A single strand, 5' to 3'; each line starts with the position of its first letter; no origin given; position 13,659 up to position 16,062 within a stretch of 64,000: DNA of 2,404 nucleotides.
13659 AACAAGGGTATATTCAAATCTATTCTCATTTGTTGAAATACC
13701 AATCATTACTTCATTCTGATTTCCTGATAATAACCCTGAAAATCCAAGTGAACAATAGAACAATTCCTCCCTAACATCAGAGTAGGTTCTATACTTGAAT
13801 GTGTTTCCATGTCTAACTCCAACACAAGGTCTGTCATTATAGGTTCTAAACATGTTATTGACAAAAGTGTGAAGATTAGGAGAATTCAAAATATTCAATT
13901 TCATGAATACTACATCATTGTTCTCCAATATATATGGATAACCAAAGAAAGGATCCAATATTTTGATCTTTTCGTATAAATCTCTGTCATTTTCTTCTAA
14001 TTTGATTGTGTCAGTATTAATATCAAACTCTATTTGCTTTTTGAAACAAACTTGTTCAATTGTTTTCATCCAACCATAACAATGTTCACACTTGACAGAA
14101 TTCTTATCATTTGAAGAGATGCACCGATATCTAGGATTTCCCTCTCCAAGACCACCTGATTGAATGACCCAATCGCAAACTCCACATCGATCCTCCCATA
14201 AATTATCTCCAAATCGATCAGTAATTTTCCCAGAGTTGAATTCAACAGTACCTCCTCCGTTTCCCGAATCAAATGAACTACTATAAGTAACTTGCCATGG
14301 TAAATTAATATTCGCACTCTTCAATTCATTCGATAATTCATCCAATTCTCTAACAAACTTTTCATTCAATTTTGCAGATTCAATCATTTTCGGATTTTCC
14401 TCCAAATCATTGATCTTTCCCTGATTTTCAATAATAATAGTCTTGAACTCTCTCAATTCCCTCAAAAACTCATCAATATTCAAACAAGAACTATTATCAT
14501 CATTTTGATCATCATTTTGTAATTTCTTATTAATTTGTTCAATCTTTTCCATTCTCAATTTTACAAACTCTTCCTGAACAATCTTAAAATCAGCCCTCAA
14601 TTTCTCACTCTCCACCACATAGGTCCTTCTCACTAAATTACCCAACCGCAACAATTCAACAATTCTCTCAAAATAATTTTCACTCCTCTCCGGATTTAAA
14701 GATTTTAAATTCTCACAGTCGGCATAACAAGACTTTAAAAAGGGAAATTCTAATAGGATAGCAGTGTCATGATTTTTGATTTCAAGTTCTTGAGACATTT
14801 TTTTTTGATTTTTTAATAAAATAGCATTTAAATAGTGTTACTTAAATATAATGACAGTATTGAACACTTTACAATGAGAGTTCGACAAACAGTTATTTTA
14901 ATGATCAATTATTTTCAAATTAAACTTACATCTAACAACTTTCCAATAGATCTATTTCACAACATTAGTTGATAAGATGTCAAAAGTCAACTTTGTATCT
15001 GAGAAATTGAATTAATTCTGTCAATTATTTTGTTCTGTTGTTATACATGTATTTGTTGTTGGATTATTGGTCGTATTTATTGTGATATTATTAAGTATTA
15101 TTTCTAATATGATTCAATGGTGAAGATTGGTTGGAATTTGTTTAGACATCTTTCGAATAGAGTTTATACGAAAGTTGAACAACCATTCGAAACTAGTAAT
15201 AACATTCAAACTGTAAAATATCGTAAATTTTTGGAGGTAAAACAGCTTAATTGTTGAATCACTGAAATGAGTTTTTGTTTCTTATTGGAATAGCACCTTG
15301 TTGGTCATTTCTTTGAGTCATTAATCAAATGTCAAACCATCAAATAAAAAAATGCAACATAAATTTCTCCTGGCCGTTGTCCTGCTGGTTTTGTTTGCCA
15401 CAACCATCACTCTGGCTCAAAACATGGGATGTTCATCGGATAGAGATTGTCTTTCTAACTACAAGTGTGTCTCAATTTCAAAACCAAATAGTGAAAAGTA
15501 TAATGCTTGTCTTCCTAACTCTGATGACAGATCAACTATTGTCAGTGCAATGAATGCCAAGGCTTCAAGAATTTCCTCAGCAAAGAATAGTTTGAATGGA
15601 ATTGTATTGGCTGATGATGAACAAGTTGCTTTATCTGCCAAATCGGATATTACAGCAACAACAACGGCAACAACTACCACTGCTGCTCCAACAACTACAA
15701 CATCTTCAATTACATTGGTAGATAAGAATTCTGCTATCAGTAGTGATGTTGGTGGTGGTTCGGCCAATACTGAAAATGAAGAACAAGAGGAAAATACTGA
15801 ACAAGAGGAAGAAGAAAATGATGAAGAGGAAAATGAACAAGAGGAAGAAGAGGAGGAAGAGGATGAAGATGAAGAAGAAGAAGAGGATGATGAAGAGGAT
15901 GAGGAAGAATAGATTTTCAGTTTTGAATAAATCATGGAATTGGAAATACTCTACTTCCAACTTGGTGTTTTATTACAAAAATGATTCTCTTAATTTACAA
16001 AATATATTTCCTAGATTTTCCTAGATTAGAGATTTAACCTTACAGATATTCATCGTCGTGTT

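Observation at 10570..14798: Intron-containing NRPS-like A-T-R (adenylation-PCP-reductase) gene with an unrecognised N-terminal Cys4/coiled-coil domain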

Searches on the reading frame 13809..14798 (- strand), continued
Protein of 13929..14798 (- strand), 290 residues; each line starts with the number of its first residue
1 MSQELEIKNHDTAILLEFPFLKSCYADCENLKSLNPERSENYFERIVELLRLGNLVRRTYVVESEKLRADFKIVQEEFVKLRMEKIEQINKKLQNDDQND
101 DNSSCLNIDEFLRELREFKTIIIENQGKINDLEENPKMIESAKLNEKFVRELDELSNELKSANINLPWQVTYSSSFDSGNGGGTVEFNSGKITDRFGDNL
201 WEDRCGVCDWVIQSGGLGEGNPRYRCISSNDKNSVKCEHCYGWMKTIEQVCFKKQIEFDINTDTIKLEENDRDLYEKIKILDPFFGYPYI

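Call 56: list_cluster_members(proteins=[P0008, P0012, P0013, P0014, P0015, P0017, P0022, P0024, P0025, P0028])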
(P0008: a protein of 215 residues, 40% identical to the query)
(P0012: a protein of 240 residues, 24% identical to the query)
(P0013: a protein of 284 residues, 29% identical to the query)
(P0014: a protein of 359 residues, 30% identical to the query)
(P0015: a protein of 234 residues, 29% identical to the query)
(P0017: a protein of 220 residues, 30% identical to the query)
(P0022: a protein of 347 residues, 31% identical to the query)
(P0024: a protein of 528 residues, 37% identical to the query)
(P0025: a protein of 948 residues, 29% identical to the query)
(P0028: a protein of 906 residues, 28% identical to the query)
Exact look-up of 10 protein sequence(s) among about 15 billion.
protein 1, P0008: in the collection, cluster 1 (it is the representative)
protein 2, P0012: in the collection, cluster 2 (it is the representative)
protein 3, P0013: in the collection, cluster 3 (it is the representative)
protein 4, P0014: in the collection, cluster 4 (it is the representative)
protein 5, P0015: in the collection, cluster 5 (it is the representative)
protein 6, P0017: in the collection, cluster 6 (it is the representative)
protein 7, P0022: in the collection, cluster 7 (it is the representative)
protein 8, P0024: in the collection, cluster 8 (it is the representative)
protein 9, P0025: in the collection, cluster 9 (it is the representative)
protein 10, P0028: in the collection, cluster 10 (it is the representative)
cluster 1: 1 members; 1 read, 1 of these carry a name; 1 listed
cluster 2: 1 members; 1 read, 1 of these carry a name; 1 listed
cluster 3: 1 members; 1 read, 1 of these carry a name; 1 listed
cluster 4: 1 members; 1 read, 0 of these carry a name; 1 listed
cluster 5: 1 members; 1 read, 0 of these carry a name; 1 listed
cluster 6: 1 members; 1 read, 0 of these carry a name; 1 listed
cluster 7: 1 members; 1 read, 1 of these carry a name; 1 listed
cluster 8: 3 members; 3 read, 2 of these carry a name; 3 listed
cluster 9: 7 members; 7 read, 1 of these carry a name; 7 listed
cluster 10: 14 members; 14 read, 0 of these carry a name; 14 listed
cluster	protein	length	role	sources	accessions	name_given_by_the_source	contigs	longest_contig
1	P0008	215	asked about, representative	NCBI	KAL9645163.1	hypothetical protein ABK040_002366 [Willaertia magna]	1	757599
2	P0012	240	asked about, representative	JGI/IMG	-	hypothetical protein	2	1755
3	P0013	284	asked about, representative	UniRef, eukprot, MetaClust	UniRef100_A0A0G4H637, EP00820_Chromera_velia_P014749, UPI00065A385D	Uncharacterized protein n=1 Tax=Chromera velia CCMP2878 TaxID=1169474 ... | Cvel_24842.t1-p1 / transcript=Cvel_24842.t1 / gene=Cvel_24842 / ... | status=active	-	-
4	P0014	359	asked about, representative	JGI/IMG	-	-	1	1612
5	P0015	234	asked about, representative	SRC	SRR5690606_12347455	-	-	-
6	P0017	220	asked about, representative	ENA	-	-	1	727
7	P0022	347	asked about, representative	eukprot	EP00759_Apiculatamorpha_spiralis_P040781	PhF_6_TR39636/c0_g1_i2/m.58754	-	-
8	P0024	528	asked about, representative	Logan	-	-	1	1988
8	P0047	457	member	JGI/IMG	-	hypothetical protein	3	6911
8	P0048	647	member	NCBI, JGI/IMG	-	hypothetical protein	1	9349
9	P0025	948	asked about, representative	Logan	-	-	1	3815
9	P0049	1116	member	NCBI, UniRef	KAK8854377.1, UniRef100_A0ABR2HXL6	hypothetical protein M9Y10_016939 [Tritrichomonas musculus] | TNFR-Cys domain-containing protein n=1 Tax=Tritrichomonas musculus TaxID=1915356 ...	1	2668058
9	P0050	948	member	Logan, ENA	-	-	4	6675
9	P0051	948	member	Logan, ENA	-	-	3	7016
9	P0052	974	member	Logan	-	-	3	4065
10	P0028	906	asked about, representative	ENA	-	-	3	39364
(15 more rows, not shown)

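Call 58: search_protein_families(library=ncbifam, proteins=[P0010, P0016], max_evalue=1e-10)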
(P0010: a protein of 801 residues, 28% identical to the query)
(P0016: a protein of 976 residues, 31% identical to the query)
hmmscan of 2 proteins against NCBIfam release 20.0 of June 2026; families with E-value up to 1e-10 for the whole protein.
P0010 (801 aa): 43 families (the best 25 are shown)
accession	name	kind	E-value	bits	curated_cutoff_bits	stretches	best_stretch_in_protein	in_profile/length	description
NF041592.1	carboxyl_red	equivalog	3.9e-61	206.9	1300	1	279-798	75-623/1160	carboxylic acid reductase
NF004837.0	PRK06187.1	subfamily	1.2e-44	152.4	476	1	282-752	34-499/531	long-chain-fatty-acid--CoA ligase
TIGR03098.1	ligase_PEP_1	hypoth_equivalog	1.3e-25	89.9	592.35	1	280-590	24-313/517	acyl-CoA ligase (AMP-forming), exosortase A system-associated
NF006181.0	PRK08314.1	subfamily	2.9e-25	88.5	705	1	282-732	50-509/563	long-chain-fatty-acid--CoA ligase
NF006182.0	PRK08316.1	subfamily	3.6e-25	88.4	663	1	284-762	39-500/523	fatty acyl-CoA synthetase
NF002966.0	PRK03640.1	equivalog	3.2e-24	85.4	556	1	617-759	327-459/483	o-succinylbenzoate--CoA ligase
NF052269.1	Staph_lig_FadD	equivalog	7.5e-24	83.9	650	1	387-753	101-471/499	long-chain-fatty-acid--CoA ligase FadD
NF005702.0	PRK07514.1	subfamily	2.6e-23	82.2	558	1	440-763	161-484/506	malonyl-CoA synthase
NF005801.1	PRK07656.1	equivalog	3.4e-23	82.1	657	1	279-709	24-434/500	FadD3 family acyl-CoA ligase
TIGR01733.1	AA-adenyl-dom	subfamily_domain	1.4e-22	80.1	317.4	1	284-676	2-380/409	amino acid adenylation domain-containing protein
NF003417.0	PRK04813.1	subfamily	6.5e-20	71.1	476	1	423-782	131-499/505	D-alanine--poly(phosphoribitol) ligase subunit DltA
NF006386.0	PRK08633.1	equivalog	9.3e-20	70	1221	1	290-738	646-1091/1147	acyl-[ACP]--phospholipid O-acyltransferase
NF009233.0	PRK12583.1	subfamily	9.7e-20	70.5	832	1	598-785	376-549/558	fatty acid CoA ligase family protein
NF004838.1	PRK06188.1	equivalog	1.8e-19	69.5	875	1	302-749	54-493/524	fatty-acid--CoA ligase FadD8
TIGR01923.1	menE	equivalog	1.8e-18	66.6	330.15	1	305-713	22-383/442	o-succinylbenzoate--CoA ligase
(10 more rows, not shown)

P0016 (976 aa): 19 families
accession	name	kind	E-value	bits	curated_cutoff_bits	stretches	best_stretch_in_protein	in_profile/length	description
NF041592.1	carboxyl_red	equivalog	1.6e-59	201.6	1300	2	671-968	338-622/1160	carboxylic acid reductase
NF004837.0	PRK06187.1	subfamily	5.4e-24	84.3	476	1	690-851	270-443/531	long-chain-fatty-acid--CoA ligase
TIGR01923.1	menE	equivalog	1.5e-16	60.3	330.15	1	689-830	210-352/442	o-succinylbenzoate--CoA ligase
NF038343.1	ligase_FadD11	exception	8.1e-16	57.5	950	1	507-965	156-581/585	fatty acid--CoA ligase FadD11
NF006182.0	PRK08316.1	subfamily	1.9e-15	56.3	663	0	713-831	295-422/523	fatty acyl-CoA synthetase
NF005702.0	PRK07514.1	subfamily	5.9e-15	54.6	558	0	754-830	329-404/506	malonyl-CoA synthase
NF005801.1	PRK07656.1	equivalog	2.3e-14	52.9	657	0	710-828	285-405/500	FadD3 family acyl-CoA ligase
NF052580.1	Str24CoAsynCasG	equivalog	8.4e-14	50.8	750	0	775-830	398-453/548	steroid-24-oyl-CoA synthetase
TIGR01733.1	AA-adenyl-dom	subfamily_domain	9.4e-14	51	317.4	0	677-826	203-378/409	amino acid adenylation domain-containing protein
NF052269.1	Staph_lig_FadD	equivalog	3.1e-13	48.9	650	0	707-887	268-453/499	long-chain-fatty-acid--CoA ligase FadD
NF006181.0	PRK08314.1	subfamily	7.4e-13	47.6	705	0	360-531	78-223/563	long-chain-fatty-acid--CoA ligase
NF002966.0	PRK03640.1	equivalog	1.1e-12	47.4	556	0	772-831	328-387/483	o-succinylbenzoate--CoA ligase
NF006624.1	PRK09192.1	subfamily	3.2e-12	45.6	600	0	770-842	402-470/567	fatty acyl-AMP ligase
NF009233.0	PRK12583.1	subfamily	3.4e-12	45.5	832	0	754-830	380-454/558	fatty acid CoA ligase family protein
NF005863.0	PRK07798.1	subfamily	7.2e-12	44.6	543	0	360-443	57-140/540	acyl-CoA synthetase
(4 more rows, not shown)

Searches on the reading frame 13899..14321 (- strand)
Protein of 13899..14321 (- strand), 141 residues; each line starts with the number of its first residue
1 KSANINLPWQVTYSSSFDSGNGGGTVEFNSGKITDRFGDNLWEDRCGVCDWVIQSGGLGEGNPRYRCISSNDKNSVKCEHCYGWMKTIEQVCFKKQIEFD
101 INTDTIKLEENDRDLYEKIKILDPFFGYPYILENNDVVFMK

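Call 45: search_solved_structures(query=A2, max_evalue=10, show_alignments=3)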
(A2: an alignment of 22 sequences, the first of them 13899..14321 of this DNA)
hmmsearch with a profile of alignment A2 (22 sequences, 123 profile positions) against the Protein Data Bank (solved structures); distinct sequences matched with E-value up to 10: 10.
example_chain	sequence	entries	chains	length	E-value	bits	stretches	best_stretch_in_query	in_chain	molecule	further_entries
2ema_A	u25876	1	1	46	0.16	15.3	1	55-80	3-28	Zinc finger protein 347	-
8wql_CD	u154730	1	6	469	0.22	14.8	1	8-40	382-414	Photosystem II CP43 reaction center protein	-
8zgb_A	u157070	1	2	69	0.29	14.5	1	63-97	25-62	W-degron,E3 ubiquitin-protein ligase PRT1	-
8zg9_A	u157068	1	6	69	0.29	14.4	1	63-97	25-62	Y-degron,E3 ubiquitin-protein ligase PRT1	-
8zga_A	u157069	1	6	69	0.29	14.4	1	63-97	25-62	F-degron,E3 ubiquitin-protein ligase PRT1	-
2n1a_B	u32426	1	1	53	0.34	14.2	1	62-91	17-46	CREB-binding protein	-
8zg8_A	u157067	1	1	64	0.35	14.2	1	63-97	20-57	E3 ubiquitin-protein ligase PRT1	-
1tot_A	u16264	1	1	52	0.62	13.4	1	62-91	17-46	CREB-binding protein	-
9lgs_A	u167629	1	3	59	2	11.8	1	63-84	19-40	Auxin transport protein BIG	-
9lgr_A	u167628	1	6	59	2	11.7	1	63-84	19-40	Auxin transport protein BIG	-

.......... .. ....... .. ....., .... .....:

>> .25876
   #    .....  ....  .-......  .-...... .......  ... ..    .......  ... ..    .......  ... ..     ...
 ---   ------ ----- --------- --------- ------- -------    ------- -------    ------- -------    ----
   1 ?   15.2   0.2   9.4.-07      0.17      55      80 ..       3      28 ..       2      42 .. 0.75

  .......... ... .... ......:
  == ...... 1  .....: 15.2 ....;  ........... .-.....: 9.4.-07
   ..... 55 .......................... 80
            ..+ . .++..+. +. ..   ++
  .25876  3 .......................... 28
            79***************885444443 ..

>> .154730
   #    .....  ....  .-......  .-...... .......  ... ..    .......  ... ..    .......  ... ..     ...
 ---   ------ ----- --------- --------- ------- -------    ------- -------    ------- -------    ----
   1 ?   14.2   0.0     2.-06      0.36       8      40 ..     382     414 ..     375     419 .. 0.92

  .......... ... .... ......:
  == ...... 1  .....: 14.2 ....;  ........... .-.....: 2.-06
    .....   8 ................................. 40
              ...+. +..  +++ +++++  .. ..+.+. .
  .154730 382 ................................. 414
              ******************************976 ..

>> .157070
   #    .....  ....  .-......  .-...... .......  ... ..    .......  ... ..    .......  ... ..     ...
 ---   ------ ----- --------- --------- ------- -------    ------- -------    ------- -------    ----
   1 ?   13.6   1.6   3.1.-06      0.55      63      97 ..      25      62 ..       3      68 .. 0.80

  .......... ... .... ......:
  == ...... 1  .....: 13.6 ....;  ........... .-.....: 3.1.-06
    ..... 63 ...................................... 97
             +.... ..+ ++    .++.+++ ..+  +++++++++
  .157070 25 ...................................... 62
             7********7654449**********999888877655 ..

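Call 50: predict_structure(alignment_id=A2)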
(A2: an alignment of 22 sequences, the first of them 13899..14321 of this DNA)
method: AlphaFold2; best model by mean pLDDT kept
length: 141 residues; sequences in the alignment: 22
mean_pLDDT: 83.6   pTM: 0.68
mean pLDDT of the five models: 83.6, 81.2, 81.1, 80.1, 79.6
residues with pLDDT >= 90: 73; 70-90: 38; 50-70: 29; < 50: 1
segments of 3 or more residues with pLDDT < 50: none
pLDDT, mean of each block of 10 residues (from residue 1): 72 65 58 73 90 87 93 92 95 92 91 94 94 77 47
secondary structure, 60 per line:
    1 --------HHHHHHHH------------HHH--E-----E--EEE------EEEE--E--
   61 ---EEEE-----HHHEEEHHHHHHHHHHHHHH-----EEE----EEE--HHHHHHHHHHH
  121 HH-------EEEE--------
elements in order: H9-16 E43-45 E52-55 E64-67 E76-78 H79-92 E98-100 E105-107 H110-122 E130-133

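Call 64: find_homologous_proteins(query=A2, max_evalue=0.001)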
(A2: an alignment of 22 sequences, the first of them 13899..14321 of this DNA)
Query A2 (22 sequences) (141 aa, profile of the alignment): 1 proteins with E <= 0.001 among 864 candidates.
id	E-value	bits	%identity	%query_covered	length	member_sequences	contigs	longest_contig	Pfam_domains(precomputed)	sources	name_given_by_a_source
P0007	1.9e-8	52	90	35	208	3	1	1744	-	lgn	-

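Call 73: find_related_loci(query=A3, collection=metagenome_contigs, flank=7000)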
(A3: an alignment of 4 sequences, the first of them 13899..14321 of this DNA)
Query A3 (141 aa) in metagenome_contigs; peptide patterns used: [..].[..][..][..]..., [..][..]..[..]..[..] (x = any residue, [..] = any of these).
247 stretches matched a pattern; 1 encode a relative of the query (tblastn E <= 1e-3); 1 distinct loci.
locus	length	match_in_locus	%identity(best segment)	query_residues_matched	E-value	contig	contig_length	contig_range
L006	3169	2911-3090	35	62-113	1e-6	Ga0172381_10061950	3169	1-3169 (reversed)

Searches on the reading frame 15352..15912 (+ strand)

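Call 54: search_protein_families(library=pfam, proteins=[window:15352-15912:+], max_evalue=0.001)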
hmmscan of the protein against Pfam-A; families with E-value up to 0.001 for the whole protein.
window:15352-15912:+ (186 aa): 3 families
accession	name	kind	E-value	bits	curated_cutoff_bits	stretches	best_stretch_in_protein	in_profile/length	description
PF09184.16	PPP4R2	-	3e-05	24.2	27.4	1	40-183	127-281/282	PPP4R2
PF09507.16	CDC27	-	0.00016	21.7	24.5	1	54-182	167-296/443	DNA polymerase subunit Cdc27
PF03247.19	Prothymosin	-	0.00027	21.6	23.9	1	118-186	12-84/109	Prothymosin/parathymosin family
